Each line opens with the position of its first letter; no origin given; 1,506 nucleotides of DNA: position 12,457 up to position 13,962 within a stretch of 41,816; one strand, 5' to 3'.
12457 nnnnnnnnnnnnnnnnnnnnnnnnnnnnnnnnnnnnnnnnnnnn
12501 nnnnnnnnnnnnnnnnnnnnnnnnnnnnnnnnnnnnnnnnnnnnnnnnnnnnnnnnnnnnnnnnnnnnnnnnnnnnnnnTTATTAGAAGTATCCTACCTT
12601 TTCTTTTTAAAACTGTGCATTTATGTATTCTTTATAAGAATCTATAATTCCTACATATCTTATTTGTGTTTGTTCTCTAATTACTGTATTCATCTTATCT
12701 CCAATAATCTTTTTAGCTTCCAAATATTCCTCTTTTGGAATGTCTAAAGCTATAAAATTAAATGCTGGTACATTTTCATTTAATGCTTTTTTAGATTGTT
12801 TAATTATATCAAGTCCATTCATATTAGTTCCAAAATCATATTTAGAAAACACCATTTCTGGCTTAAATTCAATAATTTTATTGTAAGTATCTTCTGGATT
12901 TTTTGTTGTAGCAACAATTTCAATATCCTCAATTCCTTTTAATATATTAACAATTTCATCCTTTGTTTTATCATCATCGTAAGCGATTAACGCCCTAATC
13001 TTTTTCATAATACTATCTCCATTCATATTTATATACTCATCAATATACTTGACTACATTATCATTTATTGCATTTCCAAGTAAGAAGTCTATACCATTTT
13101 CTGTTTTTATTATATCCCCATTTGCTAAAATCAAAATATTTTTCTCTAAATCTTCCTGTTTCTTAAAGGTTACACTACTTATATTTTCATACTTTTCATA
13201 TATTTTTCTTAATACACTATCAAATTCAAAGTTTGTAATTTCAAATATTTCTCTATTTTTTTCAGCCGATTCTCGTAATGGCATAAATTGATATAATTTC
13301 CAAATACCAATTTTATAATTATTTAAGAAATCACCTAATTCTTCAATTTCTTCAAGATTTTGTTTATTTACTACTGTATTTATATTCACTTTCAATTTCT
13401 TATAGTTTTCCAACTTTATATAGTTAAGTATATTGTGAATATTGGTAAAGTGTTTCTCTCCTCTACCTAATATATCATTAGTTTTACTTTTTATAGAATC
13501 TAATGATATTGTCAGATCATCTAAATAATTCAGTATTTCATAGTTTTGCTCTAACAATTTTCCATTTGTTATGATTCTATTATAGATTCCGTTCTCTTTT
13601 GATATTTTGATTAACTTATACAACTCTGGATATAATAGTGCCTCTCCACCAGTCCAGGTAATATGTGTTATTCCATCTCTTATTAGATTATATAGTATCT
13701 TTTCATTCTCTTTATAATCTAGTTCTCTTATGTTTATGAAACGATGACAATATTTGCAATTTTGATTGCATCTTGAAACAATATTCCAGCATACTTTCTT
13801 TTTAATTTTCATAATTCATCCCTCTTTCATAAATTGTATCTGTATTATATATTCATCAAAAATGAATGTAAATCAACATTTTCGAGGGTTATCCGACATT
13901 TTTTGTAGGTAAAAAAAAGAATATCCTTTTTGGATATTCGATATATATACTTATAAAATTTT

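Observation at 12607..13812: Viperin-like radical SAM enzyme fused to a CheY-like receiver domain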

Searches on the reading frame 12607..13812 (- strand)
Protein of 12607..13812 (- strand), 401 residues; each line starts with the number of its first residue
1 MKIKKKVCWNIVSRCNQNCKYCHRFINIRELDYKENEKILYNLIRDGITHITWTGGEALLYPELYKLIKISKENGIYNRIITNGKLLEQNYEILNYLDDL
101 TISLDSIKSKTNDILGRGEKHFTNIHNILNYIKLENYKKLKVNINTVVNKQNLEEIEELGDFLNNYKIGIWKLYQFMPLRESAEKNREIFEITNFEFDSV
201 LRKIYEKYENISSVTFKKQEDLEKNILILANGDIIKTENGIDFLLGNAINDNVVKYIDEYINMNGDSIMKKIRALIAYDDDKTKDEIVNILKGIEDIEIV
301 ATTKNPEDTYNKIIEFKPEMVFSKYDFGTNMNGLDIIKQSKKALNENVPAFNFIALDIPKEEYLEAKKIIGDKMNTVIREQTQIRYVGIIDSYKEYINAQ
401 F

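Call 3: search_protein_families(library=pfam, proteins=[window:12607-13812:-], max_evalue=0.1)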
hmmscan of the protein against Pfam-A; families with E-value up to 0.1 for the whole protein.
window:12607-13812:- (401 aa): 2 families
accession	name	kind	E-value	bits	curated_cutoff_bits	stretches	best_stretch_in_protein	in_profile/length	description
PF04055.27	Radical_SAM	-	1.1e-19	71.7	29.5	1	10-163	2-166/166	Radical SAM superfamily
PF13353.11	Fer4_12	-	3.7e-05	24.5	22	1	9-98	9-110/137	4Fe-4S single cluster domain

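Call 4: search_protein_families(library=ncbifam, proteins=[window:12607-13812:-], max_evalue=0.1)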
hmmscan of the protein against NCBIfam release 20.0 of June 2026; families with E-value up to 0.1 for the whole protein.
window:12607-13812:- (401 aa): 59 families (the best 25 are shown)
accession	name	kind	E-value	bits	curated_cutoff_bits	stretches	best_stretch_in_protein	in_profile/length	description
NF038283.1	viperin_w_prok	equivalog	1.1e-33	116.7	180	1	5-236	2-244/281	viperin family antiviral radical SAM protein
TIGR02666.1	moaA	equivalog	2.6e-22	79.2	284.05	1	11-222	16-234/336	GTP 3',8-cyclase MoaA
TIGR04317.1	W_rSAM_matur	equivalog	7.4e-18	64.8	380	1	5-186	4-194/349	tungsten cofactor oxidoreductase radical SAM maturase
TIGR04055.1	rSAM_NirJ2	equivalog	7.5e-18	65.1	500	1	7-211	2-207/326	putative heme d1 biosynthesis radical SAM protein NirJ2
NF045574.1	sacti_mat_StsB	exception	2.4e-17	62.9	625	1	5-176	96-269/466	StsB family radical SAM/SPASM domain sactipeptide maturase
TIGR02668.1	moaA_archaeal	equivalog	1.6e-15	56.9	325.25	1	9-212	14-218/303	GTP 3',8-cyclase MoaA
TIGR04051.1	rSAM_NirJ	equivalog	3.8e-15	55.7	515.45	1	7-173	4-173/354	heme d1 biosynthesis radical SAM protein NirJ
TIGR04347.1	pseudo_SAM_Halo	equivalog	8.3e-15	54.9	525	1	6-192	39-224/390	TIGR04347 family pseudo-SAM/SPASM protein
TIGR04133.1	rSAM_w_lipo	hypoth_equivalog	8.9e-15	54.5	425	1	5-206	24-230/350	TIGR04133 family radical SAM/SPASM protein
TIGR04545.1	rSAM_ahbD_hemeb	equivalog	1.7e-14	54.1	500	1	7-210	2-207/339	heme b synthase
NF001199.0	PRK00164.2-1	equivalog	1.9e-14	53.5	231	1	10-212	17-221/308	GTP 3',8-cyclase MoaA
TIGR04054.1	rSAM_NirJ1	equivalog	6.6e-14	51.3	650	1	7-175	38-209/387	putative heme d1 biosynthesis radical SAM protein NirJ1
TIGR02109.1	PQQ_syn_pqqE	equivalog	1.4e-13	50.5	381.35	1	10-162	12-168/358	pyrroloquinoline quinone biosynthesis protein PqqE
TIGR03961.1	rSAM_PTO1314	hypoth_equivalog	3.3e-13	49.7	306.05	1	11-170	29-185/332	PTO1314 family radical SAM protein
TIGR04466.1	rSAM_BlsE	equivalog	3.6e-13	49.7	400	1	10-174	8-173/327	cytosylglucuronate decarboxylase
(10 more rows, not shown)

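Call 5: search_protein_families(library=padloc, proteins=[window:12607-13812:-], max_evalue=0.1)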
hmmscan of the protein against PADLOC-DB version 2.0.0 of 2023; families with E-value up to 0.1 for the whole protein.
window:12607-13812:- (401 aa): 3 families
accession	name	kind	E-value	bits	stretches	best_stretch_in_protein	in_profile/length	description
PDLC02903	pVip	-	2e-38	130.3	1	7-263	2-248/257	Viperins not associated with kinases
PDLC02904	pVip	-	1.1e-36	124.7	1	7-264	5-254/262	Viperins associated with kinases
PDLC02905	pVip-kinase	-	4.6e-19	67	1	9-203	186-390/474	Viperin-kinase fusion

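Call 7: search_solved_structures(query=window:12607-13812:-, max_evalue=1, show_alignments=2)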
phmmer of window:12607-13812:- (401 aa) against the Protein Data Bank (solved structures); distinct sequences matched with E-value up to 1: 25.
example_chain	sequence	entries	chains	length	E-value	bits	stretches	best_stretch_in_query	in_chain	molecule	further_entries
9dfw_A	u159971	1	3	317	3.5e-15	59.1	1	7-187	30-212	Radical SAM core domain-containing protein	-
6b4c_A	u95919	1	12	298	4.1e-15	58.9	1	7-185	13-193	Viperin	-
9dgw_A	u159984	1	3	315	4.7e-15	58.7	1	7-184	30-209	Radical SAM core domain-containing protein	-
7n7i_A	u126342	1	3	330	5.4e-15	58.5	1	7-184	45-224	Viperin-like enzyme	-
5vsl_A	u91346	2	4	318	2.2e-14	56.5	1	7-228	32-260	Radical S-adenosyl methionine domain-containing protein 2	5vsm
6q2p_A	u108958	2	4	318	6.1e-14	55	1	7-228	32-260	Radical S-adenosyl methionine domain-containing protein 2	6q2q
7n7h_A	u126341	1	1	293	1.1e-12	50.9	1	6-203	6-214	VIPERIN-LIKE ENZYME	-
9dfu_A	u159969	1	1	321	1.2e-12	50.8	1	6-192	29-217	Radical SAM core domain-containing protein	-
9dfn_A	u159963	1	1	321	2.8e-12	49.6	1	9-192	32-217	Radical SAM core domain-containing protein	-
7vob_C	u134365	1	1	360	3.3e-09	39.5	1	11-174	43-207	Cytosylglucuronate decarboxylase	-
7voc_C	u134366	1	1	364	3.4e-09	39.4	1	11-174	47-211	Cytosylglucuronate decarboxylase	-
6efn_A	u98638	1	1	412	2.9e-06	29.8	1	11-172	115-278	Sporulation killing factor maturation protein SkfB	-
9xzo_A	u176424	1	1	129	0.00064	22.1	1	274-372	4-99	De novo protein M1X0B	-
8wm2_A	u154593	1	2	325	0.00066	22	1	10-94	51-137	Fe-S radical SAM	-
6c8v_A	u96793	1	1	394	0.002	20.4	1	11-157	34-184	Coenzyme PQQ synthesis protein E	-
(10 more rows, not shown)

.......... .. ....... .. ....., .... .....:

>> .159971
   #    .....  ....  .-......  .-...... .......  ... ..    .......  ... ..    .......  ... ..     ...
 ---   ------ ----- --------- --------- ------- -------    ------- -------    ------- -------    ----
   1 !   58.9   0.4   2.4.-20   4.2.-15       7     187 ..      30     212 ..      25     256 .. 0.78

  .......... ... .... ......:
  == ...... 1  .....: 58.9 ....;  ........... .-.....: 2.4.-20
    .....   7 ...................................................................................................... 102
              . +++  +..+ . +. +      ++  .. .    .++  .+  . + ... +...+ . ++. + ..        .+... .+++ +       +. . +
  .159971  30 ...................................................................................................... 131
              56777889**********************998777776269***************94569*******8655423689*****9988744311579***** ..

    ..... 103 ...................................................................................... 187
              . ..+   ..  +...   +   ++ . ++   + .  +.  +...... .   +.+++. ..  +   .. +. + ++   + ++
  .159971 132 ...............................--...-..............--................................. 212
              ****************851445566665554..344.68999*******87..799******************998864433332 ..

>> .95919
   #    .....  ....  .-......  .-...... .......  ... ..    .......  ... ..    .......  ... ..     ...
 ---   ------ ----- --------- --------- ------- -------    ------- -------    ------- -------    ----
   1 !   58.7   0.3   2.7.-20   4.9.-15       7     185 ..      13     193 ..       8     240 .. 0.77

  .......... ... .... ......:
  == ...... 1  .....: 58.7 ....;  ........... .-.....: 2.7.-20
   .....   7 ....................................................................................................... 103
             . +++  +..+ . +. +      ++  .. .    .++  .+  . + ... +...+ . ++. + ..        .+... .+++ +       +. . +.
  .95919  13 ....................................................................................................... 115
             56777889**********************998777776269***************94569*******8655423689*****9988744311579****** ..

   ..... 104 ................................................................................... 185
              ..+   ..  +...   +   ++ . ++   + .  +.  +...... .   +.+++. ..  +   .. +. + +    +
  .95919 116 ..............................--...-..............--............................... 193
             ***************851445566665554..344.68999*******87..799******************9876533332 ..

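Call 8: find_homologous_proteins(query=window:12607-13812:-)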
Query window:12607-13812:- (401 aa): 1047 proteins with E <= 0.001 among 7680 candidates; the best 120 are listed.
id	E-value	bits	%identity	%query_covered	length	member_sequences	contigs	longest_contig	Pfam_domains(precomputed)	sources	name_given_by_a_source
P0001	1.5e-257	872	100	100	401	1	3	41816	PF04055.28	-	-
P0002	9.8e-257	869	99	100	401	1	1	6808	PF04055.28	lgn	-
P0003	2.8e-251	851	97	100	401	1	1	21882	PF04055.28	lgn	-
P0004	2.0e-248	842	96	100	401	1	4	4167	PF04055.28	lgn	-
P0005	3.8e-248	841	96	100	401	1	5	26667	PF04055.28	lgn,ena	-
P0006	6.0e-248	840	96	100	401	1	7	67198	PF04055.28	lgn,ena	-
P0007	4.1e-247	837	95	100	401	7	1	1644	PF04055.28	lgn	-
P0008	3.4e-231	785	90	100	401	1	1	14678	PF04055.28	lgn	-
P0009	7.4e-197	672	77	100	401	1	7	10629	PF04055.28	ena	-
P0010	1.6e-192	658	73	100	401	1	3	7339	PF04055.28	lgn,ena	-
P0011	1.7e-192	658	73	100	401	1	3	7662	PF04055.28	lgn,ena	-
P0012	3.0e-192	657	73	100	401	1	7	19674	PF04055.28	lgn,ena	-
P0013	4.4e-192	656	73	100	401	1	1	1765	PF04055.28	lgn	-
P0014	5.8e-192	656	72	100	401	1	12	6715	PF04055.28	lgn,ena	-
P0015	6.1e-192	656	72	100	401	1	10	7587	PF04055.28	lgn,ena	-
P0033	5.7e-138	478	58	99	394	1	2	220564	PF04055.28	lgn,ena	-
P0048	4.5e-135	469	57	100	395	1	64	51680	PF04055.28,PF13353.12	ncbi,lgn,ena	-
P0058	9.0e-135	468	57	100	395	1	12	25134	PF04055.28,PF13353.12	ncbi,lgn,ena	-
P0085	1.2e-133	464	57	100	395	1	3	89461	PF04055.28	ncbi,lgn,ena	-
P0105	1.1e-132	461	55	99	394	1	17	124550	PF04055.28,PF13353.12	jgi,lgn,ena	jgi:MoaA/NifB/PqqE/SkfB family radical SAM enzyme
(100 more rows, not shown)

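Call 9: list_cluster_members(proteins=[P0048, P0058, P0085, P0105, P0001])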
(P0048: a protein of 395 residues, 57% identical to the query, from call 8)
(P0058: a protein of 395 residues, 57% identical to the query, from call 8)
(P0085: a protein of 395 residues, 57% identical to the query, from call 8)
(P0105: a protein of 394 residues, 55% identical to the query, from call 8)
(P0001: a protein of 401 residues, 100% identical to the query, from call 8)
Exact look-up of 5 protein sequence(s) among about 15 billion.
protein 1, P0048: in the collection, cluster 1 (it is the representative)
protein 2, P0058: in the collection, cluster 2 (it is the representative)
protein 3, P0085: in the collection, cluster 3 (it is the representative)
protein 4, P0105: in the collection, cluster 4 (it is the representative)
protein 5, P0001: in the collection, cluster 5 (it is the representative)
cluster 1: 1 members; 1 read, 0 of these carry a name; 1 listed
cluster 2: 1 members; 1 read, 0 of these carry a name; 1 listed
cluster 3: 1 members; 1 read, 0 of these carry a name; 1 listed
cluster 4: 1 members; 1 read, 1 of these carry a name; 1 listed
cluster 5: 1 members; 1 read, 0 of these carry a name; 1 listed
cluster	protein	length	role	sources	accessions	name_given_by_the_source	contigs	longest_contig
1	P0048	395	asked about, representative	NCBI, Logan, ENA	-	-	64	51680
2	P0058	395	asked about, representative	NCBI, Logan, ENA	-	-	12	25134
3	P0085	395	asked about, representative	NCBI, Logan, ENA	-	-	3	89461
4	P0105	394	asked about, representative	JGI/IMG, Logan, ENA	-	MoaA/NifB/PqqE/SkfB family radical SAM enzyme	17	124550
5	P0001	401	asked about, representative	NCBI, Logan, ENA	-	-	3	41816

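Call 12: find_encoding_contigs(protein=P0033, flank=8000, max_places=3)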
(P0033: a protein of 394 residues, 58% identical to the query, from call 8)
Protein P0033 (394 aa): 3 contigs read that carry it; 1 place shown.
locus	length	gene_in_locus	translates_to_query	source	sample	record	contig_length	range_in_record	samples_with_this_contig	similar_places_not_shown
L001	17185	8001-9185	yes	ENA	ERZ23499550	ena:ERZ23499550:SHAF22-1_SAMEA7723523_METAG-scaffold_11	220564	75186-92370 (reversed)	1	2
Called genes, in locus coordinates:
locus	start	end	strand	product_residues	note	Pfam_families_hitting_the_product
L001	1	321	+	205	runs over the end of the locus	-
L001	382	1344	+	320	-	-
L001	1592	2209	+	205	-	-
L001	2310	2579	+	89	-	PF20648:DUF6809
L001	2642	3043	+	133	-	PF21983:NikA-like (weak)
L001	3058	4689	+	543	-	PF03432:Relaxase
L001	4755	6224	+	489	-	PF00145:DNA_methylase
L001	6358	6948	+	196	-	-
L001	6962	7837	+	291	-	PF00126:HTH_1, PF03466:LysR_substrate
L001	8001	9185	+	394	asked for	PF04055:Radical_SAM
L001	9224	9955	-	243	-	-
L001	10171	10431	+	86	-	-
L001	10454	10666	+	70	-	PF03118:RNA_pol_A_CTD (weak)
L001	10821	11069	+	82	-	PF14268:YoaP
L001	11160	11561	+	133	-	PF20312:DUF6608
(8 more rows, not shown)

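Call 26: find_related_loci(query=A1, collection=genome_contigs, flank=6000)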
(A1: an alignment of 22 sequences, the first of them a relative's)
Query A1 (401 aa) in genome_contigs; peptide patterns used: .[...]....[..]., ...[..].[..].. (x = any residue, [..] = any of these).
197 stretches matched a pattern; 95 encode a relative of the query (tblastn E <= 1e-3); the best 80 are kept; 80 distinct loci.
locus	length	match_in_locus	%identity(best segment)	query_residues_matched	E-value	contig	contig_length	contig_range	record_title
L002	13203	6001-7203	94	1-401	0e+0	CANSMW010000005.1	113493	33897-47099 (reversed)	MAG TPA_asm: uncultured Clostridium sp. isolate SRR15510240_bin.42_metawrap_v1.3_MAG genome assembly, contig: NODE.152_l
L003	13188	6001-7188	57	1-401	4e-143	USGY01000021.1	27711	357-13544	uncultured Clostridium sp. isolate UMGS1711 genome assembly, contig: NODE_1310_length_27711_cov_7.067706, whole genome s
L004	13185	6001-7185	55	1-400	1e-138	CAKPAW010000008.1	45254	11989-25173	MAG: uncultured Clostridia bacterium isolate REFINED_METABAT215_TOP10_CONTIGS_1500_ASSEMBLY_K77_MERGED__Nepal_MoBio_Fibe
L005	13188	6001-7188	57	1-401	2e-135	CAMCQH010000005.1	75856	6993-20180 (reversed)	MAG: uncultured Clostridium sp. isolate SRR15732364_bin.36_metaWRAP_v1.3_MAG genome assembly, contig: ERZ9426311.123, wh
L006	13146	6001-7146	51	4-393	5e-126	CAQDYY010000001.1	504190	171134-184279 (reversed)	MAG TPA_asm: uncultured Clostridia bacterium isolate MGBC121045 genome assembly, contig: MGBC121045.1, whole genome shot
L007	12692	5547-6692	50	4-393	6e-123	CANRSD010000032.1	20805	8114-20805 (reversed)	MAG TPA_asm: uncultured Clostridia bacterium isolate SRR15730551_bin.77_metawrap_v1.3_MAG genome assembly, contig: NODE.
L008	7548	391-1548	50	4-396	2e-122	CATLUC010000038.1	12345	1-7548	MAG TPA_asm: uncultured Clostridium sp. isolate MGG30187_1678865801 genome assembly, contig: shRTF3_3370, whole genome s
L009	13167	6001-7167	51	4-395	4e-120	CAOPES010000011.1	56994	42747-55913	MAG TPA_asm: uncultured Clostridia bacterium isolate MGBC161913 genome assembly, contig: MGBC161913.11, whole genome sho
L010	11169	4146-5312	51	4-395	4e-120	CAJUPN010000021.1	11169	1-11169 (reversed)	MAG TPA_asm: uncultured Bacilli bacterium isolate MGBC164624 genome assembly, contig: MGBC164624.21, whole genome shotgu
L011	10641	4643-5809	50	4-395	5e-120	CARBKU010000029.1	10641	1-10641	MAG TPA_asm: uncultured Clostridia bacterium isolate MGBC153658 genome assembly, contig: MGBC153658.29, whole genome sho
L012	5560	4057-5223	50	4-395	9e-120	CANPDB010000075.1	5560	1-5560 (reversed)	MAG TPA_asm: uncultured Clostridium sp. isolate SRR15730524_bin.83_metawrap_v1.3_MAG genome assembly, contig: NODE.16777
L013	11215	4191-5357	50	4-395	2e-119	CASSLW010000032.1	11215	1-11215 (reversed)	MAG: uncultured Clostridia bacterium isolate extra-ERR2136560.35_1677762861 genome assembly, contig: NODE_1081_length_11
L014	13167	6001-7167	50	4-395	2e-119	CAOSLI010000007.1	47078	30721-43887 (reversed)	MAG TPA_asm: uncultured Clostridia bacterium isolate MGBC142777 genome assembly, contig: MGBC142777.7, whole genome shot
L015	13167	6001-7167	50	4-395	2e-119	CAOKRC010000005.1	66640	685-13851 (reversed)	MAG TPA_asm: uncultured Clostridium sp. isolate SRR15604616_bin.61_metawrap_v1.3_MAG genome assembly, contig: NODE.459_l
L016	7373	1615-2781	50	4-395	3e-119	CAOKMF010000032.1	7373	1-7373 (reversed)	MAG TPA_asm: uncultured Clostridium sp. isolate SRR17684644_bin.38_metawrap_v1.3_MAG genome assembly, contig: NODE.9686_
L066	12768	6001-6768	50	6-264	5e-70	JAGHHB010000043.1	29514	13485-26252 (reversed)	MAG: Bacilli bacterium isolate MAG.282 k127_784371, whole genome shotgun sequence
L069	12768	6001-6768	50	3-257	1e-62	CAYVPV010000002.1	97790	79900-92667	MAG TPA_asm: uncultured Muribaculaceae bacterium isolate SRP222994_co1_68 genome assembly, contig: NODE_208_length_97790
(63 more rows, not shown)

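Call 28: predict_structure(alignment_id=A1)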
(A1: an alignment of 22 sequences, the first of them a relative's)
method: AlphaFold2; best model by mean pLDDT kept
length: 401 residues; sequences in the alignment: 22
mean_pLDDT: 63.0   pTM: 0.54
mean pLDDT of the five models: 63.0, 59.1, 58.9, 57.5, 55.9
residues with pLDDT >= 90: 55; 70-90: 107; 50-70: 91; < 50: 148
segments of 3 or more residues with pLDDT < 50: 1-3, 11-16, 18-21, 24-30, 179-182, 223-234, 236-249, 272-279, 296-310, 316-334, 343-359, 370-401
pLDDT, mean of each block of 10 residues (from residue 1): 54 46 47 74 73 70 86 90 82 90 89 80 92 81 90 91 93 73 63 86 75 80 46 46 45 60 59 46 54 48 46 47 37 50 42 39 52 33 30 37 37
secondary structure, 60 per line:
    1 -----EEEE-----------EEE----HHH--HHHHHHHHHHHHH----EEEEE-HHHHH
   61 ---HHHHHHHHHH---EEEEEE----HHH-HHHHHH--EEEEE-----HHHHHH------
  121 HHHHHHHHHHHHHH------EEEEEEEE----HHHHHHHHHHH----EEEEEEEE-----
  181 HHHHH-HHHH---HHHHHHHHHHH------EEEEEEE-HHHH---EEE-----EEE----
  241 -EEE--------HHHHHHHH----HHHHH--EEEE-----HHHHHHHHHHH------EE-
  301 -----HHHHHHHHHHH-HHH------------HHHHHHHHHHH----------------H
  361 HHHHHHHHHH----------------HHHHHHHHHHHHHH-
elements in order: E6-9 E21-23 H33-45 E50-54 H56-60 H64-73 E77-82 H91-96 E99-103 H109-114 H121-134 E141-148 H153-163 E168-175 H181-185 H187-190 H194-204 E211-217 H219-222 E226-228 E234-236 E242-244 H253-260 H265-269 E272-275 H281-291 H306-316 H333-343 H360-370 H387-400
